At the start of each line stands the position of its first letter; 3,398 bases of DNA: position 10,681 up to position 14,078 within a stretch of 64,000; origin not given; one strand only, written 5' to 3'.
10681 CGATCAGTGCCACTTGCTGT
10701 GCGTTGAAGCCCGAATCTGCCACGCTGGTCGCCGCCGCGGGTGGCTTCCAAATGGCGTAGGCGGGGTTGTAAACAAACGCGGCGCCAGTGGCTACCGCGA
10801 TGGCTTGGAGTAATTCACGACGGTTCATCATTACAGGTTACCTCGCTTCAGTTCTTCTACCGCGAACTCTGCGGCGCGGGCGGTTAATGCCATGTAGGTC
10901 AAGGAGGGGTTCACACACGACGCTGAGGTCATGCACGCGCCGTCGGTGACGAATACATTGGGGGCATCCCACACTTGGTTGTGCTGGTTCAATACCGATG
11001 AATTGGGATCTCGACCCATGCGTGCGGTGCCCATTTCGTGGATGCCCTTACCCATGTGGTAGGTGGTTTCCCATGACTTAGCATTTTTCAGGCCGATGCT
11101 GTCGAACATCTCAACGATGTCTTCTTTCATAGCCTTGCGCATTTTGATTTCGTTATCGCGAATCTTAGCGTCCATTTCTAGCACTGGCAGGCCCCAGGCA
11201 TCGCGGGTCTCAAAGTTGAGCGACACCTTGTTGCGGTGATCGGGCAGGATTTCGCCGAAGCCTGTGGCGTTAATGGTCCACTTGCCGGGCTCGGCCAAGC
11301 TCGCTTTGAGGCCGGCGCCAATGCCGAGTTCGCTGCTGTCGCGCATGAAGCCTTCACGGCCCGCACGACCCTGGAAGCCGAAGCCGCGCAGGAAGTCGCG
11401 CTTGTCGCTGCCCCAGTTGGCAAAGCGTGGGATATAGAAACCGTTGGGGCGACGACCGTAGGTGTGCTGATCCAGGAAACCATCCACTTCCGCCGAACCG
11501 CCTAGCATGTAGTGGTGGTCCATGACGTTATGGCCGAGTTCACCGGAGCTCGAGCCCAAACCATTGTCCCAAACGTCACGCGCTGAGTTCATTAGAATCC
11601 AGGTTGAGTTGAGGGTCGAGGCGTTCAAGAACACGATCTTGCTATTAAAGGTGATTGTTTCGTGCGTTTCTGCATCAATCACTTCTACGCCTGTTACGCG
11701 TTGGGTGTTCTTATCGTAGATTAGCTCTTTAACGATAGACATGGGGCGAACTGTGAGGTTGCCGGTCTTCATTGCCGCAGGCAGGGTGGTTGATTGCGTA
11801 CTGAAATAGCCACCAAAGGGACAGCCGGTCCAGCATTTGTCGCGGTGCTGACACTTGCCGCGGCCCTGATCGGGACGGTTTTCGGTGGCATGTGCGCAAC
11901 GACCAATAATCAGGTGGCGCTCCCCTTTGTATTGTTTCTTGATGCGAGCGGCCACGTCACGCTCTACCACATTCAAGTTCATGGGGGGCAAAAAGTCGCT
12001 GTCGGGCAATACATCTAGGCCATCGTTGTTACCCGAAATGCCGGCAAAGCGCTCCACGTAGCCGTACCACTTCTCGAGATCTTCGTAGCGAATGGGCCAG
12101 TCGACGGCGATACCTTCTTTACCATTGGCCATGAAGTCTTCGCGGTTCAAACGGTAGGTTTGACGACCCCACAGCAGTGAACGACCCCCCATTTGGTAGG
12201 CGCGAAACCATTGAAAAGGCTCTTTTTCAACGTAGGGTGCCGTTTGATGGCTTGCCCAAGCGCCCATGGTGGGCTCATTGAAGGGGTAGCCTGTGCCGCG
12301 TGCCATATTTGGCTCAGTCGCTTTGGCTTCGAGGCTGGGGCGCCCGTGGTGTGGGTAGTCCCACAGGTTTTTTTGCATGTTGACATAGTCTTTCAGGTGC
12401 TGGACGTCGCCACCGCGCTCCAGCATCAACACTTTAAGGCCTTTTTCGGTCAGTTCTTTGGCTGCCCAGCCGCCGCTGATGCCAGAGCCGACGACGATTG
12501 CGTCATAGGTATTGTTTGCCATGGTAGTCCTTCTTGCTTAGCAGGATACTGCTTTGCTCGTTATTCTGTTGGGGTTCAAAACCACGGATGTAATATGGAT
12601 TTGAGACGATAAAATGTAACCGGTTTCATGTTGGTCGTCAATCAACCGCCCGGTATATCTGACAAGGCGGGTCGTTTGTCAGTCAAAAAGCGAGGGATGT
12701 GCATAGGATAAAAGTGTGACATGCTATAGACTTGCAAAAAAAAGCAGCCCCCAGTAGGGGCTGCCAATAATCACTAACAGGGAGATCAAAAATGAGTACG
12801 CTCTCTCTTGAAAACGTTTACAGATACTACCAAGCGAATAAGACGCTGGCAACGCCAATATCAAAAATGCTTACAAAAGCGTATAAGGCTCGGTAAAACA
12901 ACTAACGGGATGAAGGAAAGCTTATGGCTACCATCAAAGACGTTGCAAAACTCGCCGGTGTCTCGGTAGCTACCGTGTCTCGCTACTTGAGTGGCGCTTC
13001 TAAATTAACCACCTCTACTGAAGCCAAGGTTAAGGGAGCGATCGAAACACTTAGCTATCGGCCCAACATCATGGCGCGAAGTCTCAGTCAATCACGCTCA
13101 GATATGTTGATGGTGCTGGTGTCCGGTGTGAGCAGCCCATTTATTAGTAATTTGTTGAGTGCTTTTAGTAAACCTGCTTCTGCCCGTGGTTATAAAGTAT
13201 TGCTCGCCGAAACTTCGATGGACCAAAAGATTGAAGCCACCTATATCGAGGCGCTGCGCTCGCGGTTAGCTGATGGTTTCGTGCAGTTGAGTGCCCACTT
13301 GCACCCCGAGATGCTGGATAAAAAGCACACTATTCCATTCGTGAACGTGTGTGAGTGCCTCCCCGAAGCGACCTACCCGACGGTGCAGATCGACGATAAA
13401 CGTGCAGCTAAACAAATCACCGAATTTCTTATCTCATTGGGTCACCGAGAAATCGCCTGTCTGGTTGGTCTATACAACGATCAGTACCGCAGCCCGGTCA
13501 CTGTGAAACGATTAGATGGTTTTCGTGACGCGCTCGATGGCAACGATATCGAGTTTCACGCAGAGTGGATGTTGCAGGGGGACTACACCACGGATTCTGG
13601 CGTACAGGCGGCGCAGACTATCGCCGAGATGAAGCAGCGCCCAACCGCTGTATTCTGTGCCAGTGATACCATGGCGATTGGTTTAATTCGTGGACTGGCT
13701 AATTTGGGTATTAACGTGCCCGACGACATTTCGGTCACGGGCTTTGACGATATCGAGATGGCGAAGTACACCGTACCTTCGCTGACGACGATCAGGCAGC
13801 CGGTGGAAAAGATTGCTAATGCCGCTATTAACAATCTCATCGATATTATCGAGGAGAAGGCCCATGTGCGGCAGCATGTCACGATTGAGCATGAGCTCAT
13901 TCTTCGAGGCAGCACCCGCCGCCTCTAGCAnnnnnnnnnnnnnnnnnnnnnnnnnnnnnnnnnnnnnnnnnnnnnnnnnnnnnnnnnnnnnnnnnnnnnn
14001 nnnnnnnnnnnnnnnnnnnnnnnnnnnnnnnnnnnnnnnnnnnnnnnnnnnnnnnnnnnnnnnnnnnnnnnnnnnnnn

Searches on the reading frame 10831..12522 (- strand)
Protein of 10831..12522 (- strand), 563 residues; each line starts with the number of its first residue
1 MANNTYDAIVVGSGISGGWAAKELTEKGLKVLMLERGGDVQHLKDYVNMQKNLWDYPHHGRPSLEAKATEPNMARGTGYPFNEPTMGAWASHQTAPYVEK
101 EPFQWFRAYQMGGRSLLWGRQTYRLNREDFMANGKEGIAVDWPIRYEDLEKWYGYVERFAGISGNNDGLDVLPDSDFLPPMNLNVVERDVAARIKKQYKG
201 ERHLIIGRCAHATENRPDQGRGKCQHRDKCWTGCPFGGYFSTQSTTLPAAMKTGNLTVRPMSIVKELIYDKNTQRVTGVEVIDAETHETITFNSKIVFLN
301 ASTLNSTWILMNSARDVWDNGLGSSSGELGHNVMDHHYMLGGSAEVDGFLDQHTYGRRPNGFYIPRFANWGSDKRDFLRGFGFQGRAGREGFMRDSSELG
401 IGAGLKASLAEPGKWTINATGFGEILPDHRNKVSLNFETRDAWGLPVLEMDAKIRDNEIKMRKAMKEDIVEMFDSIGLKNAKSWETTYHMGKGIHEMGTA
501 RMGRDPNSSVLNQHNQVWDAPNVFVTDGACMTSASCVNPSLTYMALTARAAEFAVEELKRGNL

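Call 6: search_protein_families(library=pfam, proteins=[window:10831-12522:-])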
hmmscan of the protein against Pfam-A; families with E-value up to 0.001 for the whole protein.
window:10831-12522:- (563 aa): 7 families
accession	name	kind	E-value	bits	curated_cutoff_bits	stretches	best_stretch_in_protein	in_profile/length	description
PF05199.19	GMC_oxred_C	-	3.2e-21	76.8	24.6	1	427-546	1-138/139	GMC oxidoreductase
PF00732.25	GMC_oxred_N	-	3.6e-12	47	23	1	145-336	59-216/218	GMC oxidoreductase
PF00890.30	FAD_binding_2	-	9.9e-06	25.4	20.4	0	7-38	1-32/414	FAD binding domain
PF13450.12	NAD_binding_8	-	6.3e-05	23.6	21.9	1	10-40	1-31/68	NAD(P)-binding Rossmann-like domain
PF01266.30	DAO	-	0.00011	22.3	27.9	1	7-39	1-33/353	FAD dependent oxidoreductase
PF21787.3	TNP-like_RNaseH_N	-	0.00013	22.7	24.6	0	247-309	20-84/137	TNP-like, RNase H N-terminal domain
PF07992.20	Pyr_redox_2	-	0.0007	19.5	26.1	0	6-61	1-54/291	Pyridine nucleotide-disulphide oxidoreductase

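Call 10: search_protein_families(library=ncbifam, proteins=[window:10831-12522:-], max_evalue=0.001)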
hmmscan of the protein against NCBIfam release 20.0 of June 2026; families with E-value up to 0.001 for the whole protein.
window:10831-12522:- (563 aa): 15 families
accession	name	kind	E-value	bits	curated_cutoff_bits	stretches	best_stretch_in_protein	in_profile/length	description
NF058674.1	CholsOxChoxAB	equivalog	4.3e-18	65.1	850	2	466-553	446-531/535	cholesterol oxidase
TIGR02462.1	pyranose_ox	equivalog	6.9e-17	61.5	544.9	1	422-558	411-547/548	pyranose oxidase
NF002550.0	PRK02106.1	subfamily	4.7e-12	45.2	605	1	239-313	199-270/563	choline dehydrogenase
TIGR03970.1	mycofact_MftG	equivalog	1.8e-10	40.4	387.45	1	467-553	393-485/487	mycofactocin dehydrogenase MftG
TIGR01810.1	betA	equivalog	5.9e-09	35.1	732.1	1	239-313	192-263/532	choline dehydrogenase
NF053717.1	VnlPnlRedVprA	equivalog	7.1e-08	31.7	600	1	3-47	4-48/481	vinyl phenol reductase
TIGR04542.1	GMC_mycofac_2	equivalog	1.7e-06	27.3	400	0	7-41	1-36/425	mycofactocin system GMC family oxidoreductase MftG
TIGR02032.1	GG-red-SF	subfamily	3.3e-06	27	158.8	1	6-37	1-32/297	geranylgeranyl reductase family protein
NF007450.0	PRK10015.1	subfamily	0.00016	20.5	466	1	1-38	1-38/429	FAD-dependent oxidoreductase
NF041080.1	DGGGPL_reductase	equivalog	0.0002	20.3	580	0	5-36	1-32/447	digeranylgeranylglycerophospholipid reductase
TIGR02730.1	carot_isom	equivalog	0.00029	19.8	586.9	1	6-36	1-31/493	carotenoid isomerase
NF003585.0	PRK05249.1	equivalog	0.00073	18.3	465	0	3-38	4-39/464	Si-specific NAD(P)(+) transhydrogenase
NF008425.0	PRK11259.1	equivalog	0.00084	18.4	257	0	4-36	3-35/377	N-methyl-L-tryptophan oxidase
TIGR01350.1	lipoamide_DH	equivalog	0.00092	18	408.8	0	6-36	2-32/461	dihydrolipoyl dehydrogenase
NF007542.0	PRK10157.1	subfamily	0.00095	18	610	0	1-38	1-38/428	FAD-dependent oxidoreductase FixC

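Call 41: search_solved_structures(query=window:10831-12522:-, max_evalue=0.00001)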
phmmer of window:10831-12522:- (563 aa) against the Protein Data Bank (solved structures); distinct sequences matched with E-value up to 0.00001: 34.
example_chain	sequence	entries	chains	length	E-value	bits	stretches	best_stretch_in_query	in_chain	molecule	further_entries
8k6k_A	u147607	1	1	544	1.7e-31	112.7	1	6-561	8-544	Fructose dehydrogenase (N1146A) large subunit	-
7w2j_A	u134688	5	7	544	3.2e-31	111.9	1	6-561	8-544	Fructose dehydrogenase large subunit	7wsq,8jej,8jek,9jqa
8xcm_A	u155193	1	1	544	3.2e-31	111.9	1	6-561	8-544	Fructose dehydrogenase large subunit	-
8k6j_A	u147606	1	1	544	3.1e-30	108.6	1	6-561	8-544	Fructose dehydrogenase (H1147A) large subunit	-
8xcn_A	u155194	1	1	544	4e-30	108.3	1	6-561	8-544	Fructose dehydrogenase large subunit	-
6a2u_B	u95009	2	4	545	8.3e-28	100.6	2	6-337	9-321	Glucose dehydrogenase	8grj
8hdd_A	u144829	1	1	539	1.1e-27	100.1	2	6-337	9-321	Glucose dehydrogenase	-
7qf8_A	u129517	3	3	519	4.2e-13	52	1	430-559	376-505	GMC oxidoreductase family protein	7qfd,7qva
7dve_A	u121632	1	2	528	7.8e-11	44.6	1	432-558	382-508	6'''-hydroxyparomomycin C oxidase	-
9fl2_A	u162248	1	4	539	7.9e-10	41.2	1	422-553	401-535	pyranose oxidase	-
3bly_A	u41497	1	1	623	4.7e-08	35.4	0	420-555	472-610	Pyranose oxidase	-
8qve_A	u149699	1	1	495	3.6e-07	32.4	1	490-552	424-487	Pyranose oxidase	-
3k4c_A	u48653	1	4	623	4.1e-07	32.3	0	420-555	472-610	Pyranose 2-oxidase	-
3fdy_A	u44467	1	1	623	9.2e-07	31.1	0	420-555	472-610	Pyranose oxidase (Pyranose 2-oxidase)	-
2f5v_A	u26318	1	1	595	1.8e-06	30.2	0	420-555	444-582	Pyranose 2-oxidase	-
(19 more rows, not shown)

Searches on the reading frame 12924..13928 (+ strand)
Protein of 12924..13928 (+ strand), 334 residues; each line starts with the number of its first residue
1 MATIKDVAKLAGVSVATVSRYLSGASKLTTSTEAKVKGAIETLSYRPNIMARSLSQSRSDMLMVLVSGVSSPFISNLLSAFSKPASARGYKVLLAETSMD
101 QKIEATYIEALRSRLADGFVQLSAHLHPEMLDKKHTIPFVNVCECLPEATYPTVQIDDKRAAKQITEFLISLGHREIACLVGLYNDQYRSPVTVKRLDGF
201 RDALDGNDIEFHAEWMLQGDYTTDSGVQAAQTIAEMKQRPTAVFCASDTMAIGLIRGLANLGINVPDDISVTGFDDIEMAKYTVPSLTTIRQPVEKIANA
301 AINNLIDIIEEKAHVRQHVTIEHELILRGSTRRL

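Call 6: search_protein_families(library=pfam, proteins=[window:12924-13928:+])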
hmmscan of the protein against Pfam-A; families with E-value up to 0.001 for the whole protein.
window:12924-13928:+ (334 aa): 5 families
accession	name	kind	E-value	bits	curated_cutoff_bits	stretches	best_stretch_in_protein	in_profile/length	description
PF13377.12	Peripla_BP_3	-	2.2e-39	135.7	26.5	1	167-331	2-167/167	Periplasmic binding protein-like domain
PF00532.27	Peripla_BP_1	-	2.9e-31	109.4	22.2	1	61-326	3-278/281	Periplasmic binding proteins and sugar binding domain of LacI family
PF00356.27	LacI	-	4e-17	62.2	27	1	3-48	1-46/46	Bacterial regulatory proteins, lacI family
PF13407.12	Peripla_BP_4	-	4e-11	43.4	35.1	1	64-311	3-256/258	Periplasmic binding protein domain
PF01381.28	HTH_3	-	0.00024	21.5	23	1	3-30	11-38/55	Helix-turn-helix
